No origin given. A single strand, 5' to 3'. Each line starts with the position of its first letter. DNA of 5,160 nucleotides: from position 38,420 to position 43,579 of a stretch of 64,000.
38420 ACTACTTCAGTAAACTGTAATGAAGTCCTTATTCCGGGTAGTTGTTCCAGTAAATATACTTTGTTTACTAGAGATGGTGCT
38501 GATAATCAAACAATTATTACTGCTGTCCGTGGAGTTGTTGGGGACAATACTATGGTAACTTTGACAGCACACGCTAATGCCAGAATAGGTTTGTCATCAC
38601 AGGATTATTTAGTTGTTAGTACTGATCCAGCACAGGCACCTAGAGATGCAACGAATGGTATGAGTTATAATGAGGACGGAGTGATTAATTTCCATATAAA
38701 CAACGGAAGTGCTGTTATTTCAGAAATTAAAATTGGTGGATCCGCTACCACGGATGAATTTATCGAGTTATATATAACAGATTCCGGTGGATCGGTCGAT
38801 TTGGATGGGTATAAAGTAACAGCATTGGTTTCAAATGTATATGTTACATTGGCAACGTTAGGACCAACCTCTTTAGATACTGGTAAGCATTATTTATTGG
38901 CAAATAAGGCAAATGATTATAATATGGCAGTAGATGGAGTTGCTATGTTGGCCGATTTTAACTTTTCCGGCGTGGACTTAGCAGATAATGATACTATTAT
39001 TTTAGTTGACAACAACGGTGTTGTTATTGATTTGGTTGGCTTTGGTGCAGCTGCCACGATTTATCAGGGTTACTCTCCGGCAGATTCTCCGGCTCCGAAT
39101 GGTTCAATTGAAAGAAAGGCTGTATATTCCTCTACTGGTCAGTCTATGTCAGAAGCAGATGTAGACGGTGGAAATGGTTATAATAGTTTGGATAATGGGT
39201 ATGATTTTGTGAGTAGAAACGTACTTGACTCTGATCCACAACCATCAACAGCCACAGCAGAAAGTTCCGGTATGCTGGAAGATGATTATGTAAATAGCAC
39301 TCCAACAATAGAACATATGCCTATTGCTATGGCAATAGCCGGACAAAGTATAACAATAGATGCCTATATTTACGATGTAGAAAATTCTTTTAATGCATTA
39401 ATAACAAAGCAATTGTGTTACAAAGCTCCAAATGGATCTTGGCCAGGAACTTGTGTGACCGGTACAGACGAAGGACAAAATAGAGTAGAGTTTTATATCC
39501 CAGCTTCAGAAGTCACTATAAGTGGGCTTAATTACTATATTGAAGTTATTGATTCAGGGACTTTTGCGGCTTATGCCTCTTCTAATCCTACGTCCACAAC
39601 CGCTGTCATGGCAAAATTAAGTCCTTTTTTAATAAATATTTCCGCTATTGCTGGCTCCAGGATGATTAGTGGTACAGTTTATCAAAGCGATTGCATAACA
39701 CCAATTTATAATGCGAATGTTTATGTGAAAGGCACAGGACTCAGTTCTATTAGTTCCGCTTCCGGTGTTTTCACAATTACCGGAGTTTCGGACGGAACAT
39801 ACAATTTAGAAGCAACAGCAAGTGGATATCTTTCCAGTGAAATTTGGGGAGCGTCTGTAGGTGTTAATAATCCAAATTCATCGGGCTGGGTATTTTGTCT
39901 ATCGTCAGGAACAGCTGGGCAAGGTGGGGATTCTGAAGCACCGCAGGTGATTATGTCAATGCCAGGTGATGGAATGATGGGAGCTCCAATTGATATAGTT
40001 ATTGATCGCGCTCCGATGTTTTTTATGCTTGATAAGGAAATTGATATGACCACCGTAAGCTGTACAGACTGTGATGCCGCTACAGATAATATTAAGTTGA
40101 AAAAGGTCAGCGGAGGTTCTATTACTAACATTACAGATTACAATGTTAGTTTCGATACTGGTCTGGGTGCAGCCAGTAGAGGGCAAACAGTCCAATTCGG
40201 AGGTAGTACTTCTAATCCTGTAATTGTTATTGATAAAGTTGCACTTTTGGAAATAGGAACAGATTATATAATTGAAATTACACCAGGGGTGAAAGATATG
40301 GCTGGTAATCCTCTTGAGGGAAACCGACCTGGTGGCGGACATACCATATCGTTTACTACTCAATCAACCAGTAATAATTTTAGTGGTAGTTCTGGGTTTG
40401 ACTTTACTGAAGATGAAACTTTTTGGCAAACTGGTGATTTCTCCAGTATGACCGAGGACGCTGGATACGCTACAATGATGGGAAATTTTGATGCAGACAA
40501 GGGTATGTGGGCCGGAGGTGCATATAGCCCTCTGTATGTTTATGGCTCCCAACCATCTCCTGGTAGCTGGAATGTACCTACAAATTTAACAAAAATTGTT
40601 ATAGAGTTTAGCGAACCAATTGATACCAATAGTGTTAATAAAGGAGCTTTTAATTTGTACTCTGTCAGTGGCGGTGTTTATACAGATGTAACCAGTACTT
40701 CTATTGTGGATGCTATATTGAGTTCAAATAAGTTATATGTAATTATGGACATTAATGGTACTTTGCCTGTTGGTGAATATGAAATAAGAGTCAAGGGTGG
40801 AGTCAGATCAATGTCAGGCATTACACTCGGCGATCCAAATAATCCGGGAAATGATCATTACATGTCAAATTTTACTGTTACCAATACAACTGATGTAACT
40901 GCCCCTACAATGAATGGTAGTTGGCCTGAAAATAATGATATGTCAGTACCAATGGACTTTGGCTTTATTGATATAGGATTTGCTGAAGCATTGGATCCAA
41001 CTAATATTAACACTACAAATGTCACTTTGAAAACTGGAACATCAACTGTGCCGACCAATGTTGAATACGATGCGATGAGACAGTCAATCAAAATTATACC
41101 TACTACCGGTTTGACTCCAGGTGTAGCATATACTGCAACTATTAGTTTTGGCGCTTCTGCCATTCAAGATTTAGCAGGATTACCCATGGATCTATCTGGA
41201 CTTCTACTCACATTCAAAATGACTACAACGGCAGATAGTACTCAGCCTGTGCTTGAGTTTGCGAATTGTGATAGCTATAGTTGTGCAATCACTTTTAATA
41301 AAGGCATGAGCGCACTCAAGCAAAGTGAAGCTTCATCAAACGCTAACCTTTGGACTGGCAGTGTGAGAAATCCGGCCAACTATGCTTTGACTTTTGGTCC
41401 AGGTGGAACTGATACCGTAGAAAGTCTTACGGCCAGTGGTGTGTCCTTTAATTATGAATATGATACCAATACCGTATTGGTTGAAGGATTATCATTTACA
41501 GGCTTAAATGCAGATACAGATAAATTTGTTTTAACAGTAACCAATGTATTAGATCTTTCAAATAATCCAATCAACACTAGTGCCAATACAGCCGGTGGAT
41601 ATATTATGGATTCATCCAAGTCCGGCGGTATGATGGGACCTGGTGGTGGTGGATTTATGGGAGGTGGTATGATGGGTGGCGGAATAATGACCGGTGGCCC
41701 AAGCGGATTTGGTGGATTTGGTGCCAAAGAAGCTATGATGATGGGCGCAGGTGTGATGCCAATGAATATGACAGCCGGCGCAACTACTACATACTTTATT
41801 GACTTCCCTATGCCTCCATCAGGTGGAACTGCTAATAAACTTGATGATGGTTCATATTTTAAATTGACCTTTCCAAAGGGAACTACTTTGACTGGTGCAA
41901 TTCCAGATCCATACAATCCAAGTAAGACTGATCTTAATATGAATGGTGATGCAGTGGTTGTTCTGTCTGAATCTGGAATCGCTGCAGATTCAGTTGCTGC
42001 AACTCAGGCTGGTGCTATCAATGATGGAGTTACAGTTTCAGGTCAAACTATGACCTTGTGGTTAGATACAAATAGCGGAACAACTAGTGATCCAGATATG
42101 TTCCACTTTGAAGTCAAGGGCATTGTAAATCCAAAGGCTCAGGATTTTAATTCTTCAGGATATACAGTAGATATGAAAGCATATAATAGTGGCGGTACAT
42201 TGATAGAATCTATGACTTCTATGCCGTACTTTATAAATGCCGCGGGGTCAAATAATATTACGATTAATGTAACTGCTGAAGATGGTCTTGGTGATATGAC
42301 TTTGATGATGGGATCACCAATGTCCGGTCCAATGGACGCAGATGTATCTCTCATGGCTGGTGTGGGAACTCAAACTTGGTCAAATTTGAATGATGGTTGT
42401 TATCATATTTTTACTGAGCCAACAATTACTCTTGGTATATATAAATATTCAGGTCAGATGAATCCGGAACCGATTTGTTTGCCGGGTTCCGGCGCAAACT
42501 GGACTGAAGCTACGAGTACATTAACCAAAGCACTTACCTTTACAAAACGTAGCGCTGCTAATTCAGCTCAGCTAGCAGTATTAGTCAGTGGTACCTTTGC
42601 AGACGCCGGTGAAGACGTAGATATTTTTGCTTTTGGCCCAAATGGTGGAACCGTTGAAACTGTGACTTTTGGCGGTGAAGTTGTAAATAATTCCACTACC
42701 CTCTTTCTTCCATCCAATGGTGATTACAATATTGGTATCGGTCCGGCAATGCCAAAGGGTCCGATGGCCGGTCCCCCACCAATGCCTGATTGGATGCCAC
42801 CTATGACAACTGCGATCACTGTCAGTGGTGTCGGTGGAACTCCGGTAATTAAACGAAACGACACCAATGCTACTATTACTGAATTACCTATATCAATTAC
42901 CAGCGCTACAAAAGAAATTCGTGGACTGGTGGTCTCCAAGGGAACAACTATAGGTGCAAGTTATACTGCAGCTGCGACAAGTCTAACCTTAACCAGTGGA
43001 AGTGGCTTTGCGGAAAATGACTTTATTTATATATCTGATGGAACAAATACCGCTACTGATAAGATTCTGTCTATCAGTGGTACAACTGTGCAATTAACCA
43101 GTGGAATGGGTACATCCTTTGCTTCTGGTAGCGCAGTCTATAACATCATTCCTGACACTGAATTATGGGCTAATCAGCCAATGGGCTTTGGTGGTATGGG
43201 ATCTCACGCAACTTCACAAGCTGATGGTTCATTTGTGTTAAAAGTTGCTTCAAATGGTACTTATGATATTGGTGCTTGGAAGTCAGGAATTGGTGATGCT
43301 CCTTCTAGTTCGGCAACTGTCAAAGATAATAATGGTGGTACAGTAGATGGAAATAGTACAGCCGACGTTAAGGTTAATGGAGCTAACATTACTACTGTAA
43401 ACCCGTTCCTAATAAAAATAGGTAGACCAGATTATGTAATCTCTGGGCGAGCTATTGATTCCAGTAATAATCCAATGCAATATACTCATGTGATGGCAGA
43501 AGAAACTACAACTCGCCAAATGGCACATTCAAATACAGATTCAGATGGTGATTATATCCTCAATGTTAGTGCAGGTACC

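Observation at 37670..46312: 2880-aa secreted giant protein: lamin-tail domain, stacked Ig/CarbopepD_reg-like domains, a Gly/Met-rich linker and a C-terminal triple repeat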

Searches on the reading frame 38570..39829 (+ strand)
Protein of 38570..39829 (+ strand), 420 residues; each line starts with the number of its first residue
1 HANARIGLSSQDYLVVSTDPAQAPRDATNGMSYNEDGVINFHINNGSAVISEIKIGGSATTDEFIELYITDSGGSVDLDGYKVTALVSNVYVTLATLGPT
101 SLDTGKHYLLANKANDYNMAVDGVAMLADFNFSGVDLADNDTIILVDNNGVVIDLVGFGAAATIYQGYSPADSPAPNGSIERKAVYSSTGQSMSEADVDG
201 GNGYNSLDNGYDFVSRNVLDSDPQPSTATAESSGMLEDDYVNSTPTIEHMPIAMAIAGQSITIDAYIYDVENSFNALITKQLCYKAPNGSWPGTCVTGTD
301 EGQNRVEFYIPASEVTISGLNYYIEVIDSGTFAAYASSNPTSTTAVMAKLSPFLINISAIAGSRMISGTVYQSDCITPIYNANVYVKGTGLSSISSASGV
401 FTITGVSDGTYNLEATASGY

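Call 11: search_protein_families(library=pfam, proteins=[window:38570-39829:+], max_evalue=1)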
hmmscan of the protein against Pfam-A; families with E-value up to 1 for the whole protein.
window:38570-39829:+ (420 aa): 4 families
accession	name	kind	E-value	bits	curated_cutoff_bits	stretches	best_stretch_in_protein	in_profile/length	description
PF00932.25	LTD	-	1.8e-11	44.8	34.3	1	45-159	5-108/109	Lamin Tail Domain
PF13620.12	CarboxypepD_reg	-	4.3e-09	37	32.3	1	366-420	2-59/82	Carboxypeptidase regulatory-like domain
PF13715.12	CarbopepD_reg_2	-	7.5e-09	36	32.2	1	366-420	1-55/88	CarboxypepD_reg-like domain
PF14686.12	fn3_3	-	0.11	12.8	24.4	1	396-417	32-53/75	Polysaccharide lyase family 4, domain II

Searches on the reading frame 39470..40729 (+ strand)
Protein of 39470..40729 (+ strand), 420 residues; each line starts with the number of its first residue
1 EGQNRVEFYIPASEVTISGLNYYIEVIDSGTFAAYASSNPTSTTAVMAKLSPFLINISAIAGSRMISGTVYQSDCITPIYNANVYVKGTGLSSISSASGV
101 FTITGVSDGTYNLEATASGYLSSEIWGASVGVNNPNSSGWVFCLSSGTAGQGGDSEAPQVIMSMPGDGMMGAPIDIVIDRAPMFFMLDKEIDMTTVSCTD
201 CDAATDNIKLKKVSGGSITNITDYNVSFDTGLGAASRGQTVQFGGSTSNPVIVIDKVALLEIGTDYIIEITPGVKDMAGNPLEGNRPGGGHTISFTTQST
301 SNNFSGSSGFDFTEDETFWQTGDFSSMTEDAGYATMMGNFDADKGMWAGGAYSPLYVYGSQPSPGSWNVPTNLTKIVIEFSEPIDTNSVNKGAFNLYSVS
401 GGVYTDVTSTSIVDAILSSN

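Call 11: search_protein_families(library=pfam, proteins=[window:39470-40729:+], max_evalue=1)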
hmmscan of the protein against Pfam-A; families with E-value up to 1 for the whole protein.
window:39470-40729:+ (420 aa): 7 families
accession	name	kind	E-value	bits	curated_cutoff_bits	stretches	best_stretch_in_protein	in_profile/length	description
PF13205.12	Big_5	-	2e-13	51.4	23.6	2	226-297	46-105/105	Bacterial Ig-like domain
PF13620.12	CarboxypepD_reg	-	3.4e-10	40.5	32.3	1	66-134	2-73/82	Carboxypeptidase regulatory-like domain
PF13715.12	CarbopepD_reg_2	-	9.3e-10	38.8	32.2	1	66-124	1-59/88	CarboxypepD_reg-like domain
PF14686.12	fn3_3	-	0.021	15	24.4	1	96-132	32-67/75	Polysaccharide lyase family 4, domain II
PF09430.16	EMC7_beta-sandw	-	0.092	13.4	26.6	1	81-121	9-51/122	ER membrane protein complex subunit 7, beta-sandwich domain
PF18435.7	EstA_Ig_like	-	0.12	12.9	26.7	1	373-399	15-41/120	Esterase Ig-like N-terminal domain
PF24527.1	Ig-like_Pom152_9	-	0.28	11.9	27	0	85-110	42-67/80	Nucleoporin pom152-like, ninth immunoglobulin-like domain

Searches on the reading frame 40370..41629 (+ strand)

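Call 11: search_protein_families(library=pfam, proteins=[window:40370-41629:+], max_evalue=1)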
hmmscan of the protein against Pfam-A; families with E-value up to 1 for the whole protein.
window:40370-41629:+ (420 aa): 4 families
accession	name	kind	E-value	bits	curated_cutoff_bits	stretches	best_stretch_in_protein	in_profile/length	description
PF13205.12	Big_5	-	3.2e-20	73.3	23.6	2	175-272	1-94/105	Bacterial Ig-like domain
PF18435.7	EstA_Ig_like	-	0.041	14.4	26.7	1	73-101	15-43/120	Esterase Ig-like N-terminal domain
PF00686.25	CBM_20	-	0.16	12.2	23.3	0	55-70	18-33/97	Starch binding domain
PF09585.15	Lin0512_fam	-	0.2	12.2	23.4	1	126-171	68-113/114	Conserved hypothetical protein (Lin0512_fam)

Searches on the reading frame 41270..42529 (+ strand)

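Call 11: search_protein_families(library=pfam, proteins=[window:41270-42529:+], max_evalue=1)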
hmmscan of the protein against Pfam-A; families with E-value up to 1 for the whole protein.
window:41270-42529:+ (420 aa): 1 family
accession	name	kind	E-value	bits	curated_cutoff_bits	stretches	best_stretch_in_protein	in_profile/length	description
PF12733.13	Cadherin-like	-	0.067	14.1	24.2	1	289-339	34-76/89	Cadherin-like beta sandwich domain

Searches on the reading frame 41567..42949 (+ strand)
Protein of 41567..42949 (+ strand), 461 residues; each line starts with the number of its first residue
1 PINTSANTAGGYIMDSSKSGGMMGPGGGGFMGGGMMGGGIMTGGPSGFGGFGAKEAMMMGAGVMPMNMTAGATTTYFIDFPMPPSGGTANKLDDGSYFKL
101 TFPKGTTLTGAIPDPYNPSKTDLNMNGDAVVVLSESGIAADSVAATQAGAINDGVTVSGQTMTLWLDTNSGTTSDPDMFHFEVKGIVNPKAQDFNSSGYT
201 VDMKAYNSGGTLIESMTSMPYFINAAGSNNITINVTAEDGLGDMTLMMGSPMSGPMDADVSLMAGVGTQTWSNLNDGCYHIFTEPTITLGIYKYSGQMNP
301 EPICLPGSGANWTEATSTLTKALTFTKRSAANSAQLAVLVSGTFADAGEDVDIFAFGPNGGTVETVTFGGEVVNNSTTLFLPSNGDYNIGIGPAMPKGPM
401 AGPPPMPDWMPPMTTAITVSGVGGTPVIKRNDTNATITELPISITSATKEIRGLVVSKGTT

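Call 69: predict_structure(alignment_id=A4)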
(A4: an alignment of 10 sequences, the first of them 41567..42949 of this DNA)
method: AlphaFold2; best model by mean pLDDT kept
length: 461 residues; sequences in the alignment: 10
mean_pLDDT: 67.3   pTM: 0.58
mean pLDDT of the five models: 67.3, 67.1, 66.7, 66.4, 63.0
residues with pLDDT >= 90: 67; 70-90: 200; 50-70: 77; < 50: 117
segments of 3 or more residues with pLDDT < 50: 1-59, 118-129, 137-153, 308-313, 398-403, 448-461
pLDDT, mean of each block of 10 residues (from residue 1): 28 35 30 27 26 35 74 76 56 73 79 57 40 50 41 67 71 56 77 66 78 74 75 90 82 73 91 77 81 76 60 61 85 91 84 81 86 92 90 64 58 90 91 94 69 40 38
secondary structure, 60 per line:
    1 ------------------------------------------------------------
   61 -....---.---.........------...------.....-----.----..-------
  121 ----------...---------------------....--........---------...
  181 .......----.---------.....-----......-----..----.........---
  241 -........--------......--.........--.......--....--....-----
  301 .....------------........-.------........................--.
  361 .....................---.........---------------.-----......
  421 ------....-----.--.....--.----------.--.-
elements in order: E62-65 E73-81 E97-101 E131-133 E155-158 E161-168 E178-187 E202-206 E212-217 E229-237 E242-249 E258-263 E266-274 E277-283 E286-289 E292-295 E301-305 E318-325 E334-357 E360-381 E385-393 E415-420 E427-430 E439-443

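Call 91: fold_search(model_id=the predicted structure, library=pdb)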
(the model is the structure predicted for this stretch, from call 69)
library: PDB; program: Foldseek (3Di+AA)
matches with E <= 10: 1208; with E <= 0.001: 44
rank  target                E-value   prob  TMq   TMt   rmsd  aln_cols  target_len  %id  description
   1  3rkp_B                6.1e-09  1.00  0.22  0.27  13.8       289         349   14  Crystal structure of BcpA*(D312A), the major pilin subunit of Bacillus cereus (released 2012-05-30)
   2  3rkp_A                6.8e-09  1.00  0.21  0.27  14.3       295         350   16  Crystal structure of BcpA*(D312A), the major pilin subunit of Bacillus cereus (released 2012-05-30)
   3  6m3y                  9.7e-09  1.00  0.18  0.11  38.2       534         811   10  Crystal structure of pilus adhesin, SpaC from Lactobacillus rhamnosus GG - open conformation (released 2020-07-29)
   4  3kpt_A                1.4e-08  1.00  0.19  0.24  14.4       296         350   14  Crystal structure of BcpA, the major pilin subunit of Bacillus cereus (released 2009-11-24)
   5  6m48_B                1.5e-08  1.00  0.14  0.09  36.5       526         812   10  Crystal structure of pilus adhesin, SpaC from Lactobacillus rhamnosus GG - P21212 form (released 2020-07-29)
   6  6m48_A                3.2e-08  1.00  0.16  0.10  37.1       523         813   10  Crystal structure of pilus adhesin, SpaC from Lactobacillus rhamnosus GG - P21212 form (released 2020-07-29)
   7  3kpt_B                3.4e-08  1.00  0.21  0.26  14.2       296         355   14  Crystal structure of BcpA, the major pilin subunit of Bacillus cereus (released 2009-11-24)
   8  6fwv_A                5.1e-08  1.00  0.17  0.16  27.4       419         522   11  The Bacillus anthracis TIE protein (released 2018-08-08)
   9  7w6b                  8.5e-08  1.00  0.17  0.11  27.4       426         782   10  Crystal Structure of PitA from pilus islet-2 of Streptococcus oralis (released 2022-06-01)
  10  6fwv_B                8.9e-08  1.00  0.17  0.16  27.3       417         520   11  The Bacillus anthracis TIE protein (released 2018-08-08)
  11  8wxd_A                7.0e-07  1.00  0.19  0.20  14.4       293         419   12  Crystal Structure of shaft pilin PilA from Streptococcus sanguinis (released 2025-05-07)
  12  4uzg                  8.6e-07  1.00  0.21  0.31  13.9       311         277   12  Crystal structure of group B streptococcus pilus 2b backbone protein SAK_1440 (released 2015-05-13)
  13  8wgg                  1.4e-06  1.00  0.19  0.21  13.6       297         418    9  Crystal structure of basal pilin PilB from Streptococcus sanguinis (released 2025-03-26)
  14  7vcr_A                1.5e-06  1.00  0.17  0.17  26.1       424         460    9  Crystal Structure of PitA fragment from pilus islet-2 of Streptococcus oralis (released 2022-06-01)
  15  8wg6                  2.4e-06  1.00  0.19  0.20  14.2       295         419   11  Crystal structure of major pilin PilB from Streptococcus sanguinis - SeMet derivative (released 2025-03-26)
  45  7me6_A                1.0e-03  1.00  0.19  0.57   6.2       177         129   14  Structure of the apo form of YcnI (released 2021-08-18)
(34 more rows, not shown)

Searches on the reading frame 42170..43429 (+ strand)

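Call 11: search_protein_families(library=pfam, proteins=[window:42170-43429:+], max_evalue=1)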
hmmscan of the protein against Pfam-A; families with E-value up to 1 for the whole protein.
window:42170-43429:+ (420 aa): 1 family
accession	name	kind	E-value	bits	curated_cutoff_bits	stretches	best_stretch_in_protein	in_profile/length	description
PF13620.12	CarboxypepD_reg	-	0.011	16.5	32.3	1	342-393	27-78/82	Carboxypeptidase regulatory-like domain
